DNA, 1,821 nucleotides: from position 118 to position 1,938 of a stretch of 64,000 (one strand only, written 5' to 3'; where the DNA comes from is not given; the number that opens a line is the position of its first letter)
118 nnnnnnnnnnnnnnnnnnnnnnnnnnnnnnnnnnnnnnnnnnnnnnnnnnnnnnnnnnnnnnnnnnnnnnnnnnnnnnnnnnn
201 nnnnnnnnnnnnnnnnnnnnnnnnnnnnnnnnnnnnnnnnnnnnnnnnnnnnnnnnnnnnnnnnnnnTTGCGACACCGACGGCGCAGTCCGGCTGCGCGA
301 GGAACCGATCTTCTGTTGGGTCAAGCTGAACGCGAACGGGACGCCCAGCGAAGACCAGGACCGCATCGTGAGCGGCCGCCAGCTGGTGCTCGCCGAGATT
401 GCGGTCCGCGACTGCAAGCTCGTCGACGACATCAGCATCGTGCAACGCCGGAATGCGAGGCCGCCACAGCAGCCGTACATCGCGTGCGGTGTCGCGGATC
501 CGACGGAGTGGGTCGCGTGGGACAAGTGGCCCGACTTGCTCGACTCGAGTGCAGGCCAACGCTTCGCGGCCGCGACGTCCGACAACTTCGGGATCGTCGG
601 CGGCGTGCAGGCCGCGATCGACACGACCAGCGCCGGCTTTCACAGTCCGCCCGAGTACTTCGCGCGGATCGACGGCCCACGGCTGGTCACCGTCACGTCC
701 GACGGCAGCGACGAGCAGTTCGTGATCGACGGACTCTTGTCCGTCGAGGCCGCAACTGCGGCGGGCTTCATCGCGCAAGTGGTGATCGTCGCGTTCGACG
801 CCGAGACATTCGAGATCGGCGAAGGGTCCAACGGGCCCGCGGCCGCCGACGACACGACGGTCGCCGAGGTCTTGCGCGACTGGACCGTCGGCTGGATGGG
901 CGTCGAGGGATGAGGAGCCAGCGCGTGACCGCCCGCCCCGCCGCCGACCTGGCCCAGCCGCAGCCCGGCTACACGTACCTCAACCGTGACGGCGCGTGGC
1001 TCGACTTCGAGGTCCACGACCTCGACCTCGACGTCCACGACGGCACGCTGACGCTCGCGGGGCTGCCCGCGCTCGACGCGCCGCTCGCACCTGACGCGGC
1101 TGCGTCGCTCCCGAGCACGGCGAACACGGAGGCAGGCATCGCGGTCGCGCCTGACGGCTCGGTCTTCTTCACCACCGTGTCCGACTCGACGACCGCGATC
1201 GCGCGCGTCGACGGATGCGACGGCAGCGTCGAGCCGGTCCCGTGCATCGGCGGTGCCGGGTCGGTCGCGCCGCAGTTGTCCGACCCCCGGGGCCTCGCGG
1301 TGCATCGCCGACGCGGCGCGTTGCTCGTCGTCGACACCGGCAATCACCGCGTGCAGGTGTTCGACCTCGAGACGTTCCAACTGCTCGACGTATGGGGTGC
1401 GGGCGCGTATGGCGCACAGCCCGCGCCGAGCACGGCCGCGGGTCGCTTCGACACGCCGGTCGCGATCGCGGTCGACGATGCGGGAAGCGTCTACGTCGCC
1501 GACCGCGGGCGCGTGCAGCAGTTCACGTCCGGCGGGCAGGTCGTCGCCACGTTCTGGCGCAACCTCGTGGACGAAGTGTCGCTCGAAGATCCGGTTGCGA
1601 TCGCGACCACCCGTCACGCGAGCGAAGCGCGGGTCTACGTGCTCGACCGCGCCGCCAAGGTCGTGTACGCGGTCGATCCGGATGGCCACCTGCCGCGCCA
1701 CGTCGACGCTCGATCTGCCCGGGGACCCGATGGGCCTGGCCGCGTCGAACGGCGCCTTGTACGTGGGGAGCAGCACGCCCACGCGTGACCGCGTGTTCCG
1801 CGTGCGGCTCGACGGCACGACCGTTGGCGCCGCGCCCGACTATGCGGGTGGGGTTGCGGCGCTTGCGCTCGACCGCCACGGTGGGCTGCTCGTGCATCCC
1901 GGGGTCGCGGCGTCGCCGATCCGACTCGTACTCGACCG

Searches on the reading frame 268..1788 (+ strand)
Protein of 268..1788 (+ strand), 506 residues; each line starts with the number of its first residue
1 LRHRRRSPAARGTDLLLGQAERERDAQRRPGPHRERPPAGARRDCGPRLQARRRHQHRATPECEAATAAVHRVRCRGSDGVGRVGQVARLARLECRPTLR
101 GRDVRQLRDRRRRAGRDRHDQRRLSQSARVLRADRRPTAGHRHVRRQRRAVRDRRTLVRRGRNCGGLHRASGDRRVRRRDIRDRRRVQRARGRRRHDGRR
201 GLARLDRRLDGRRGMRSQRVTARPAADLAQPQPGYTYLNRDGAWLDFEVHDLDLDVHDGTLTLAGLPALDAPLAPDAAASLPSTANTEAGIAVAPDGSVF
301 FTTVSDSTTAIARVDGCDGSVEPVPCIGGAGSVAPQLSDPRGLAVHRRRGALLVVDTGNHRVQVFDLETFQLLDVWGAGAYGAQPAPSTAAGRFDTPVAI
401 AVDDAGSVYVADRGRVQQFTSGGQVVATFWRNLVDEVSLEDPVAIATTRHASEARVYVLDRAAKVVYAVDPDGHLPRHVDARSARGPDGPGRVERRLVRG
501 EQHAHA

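Call 9: search_protein_families(library=pfam, proteins=[window:268-1788:+], max_evalue=0.01)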
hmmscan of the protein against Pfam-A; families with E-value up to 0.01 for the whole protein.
window:268-1788:+ (506 aa): 2 families
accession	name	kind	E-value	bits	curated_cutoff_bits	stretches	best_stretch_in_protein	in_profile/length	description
PF01436.27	NHL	-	7.3e-12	45.1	20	1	337-365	1-28/28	NHL repeat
PF25021.1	TEN_NHL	-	0.0025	17.3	27.1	0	396-427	32-63/357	Teneurin NHL domain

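Call 81: search_protein_families(library=phrogs, proteins=[window:268-1788:+], max_evalue=0.001)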
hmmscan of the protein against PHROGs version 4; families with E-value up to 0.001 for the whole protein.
window:268-1788:+ (506 aa): 0 families
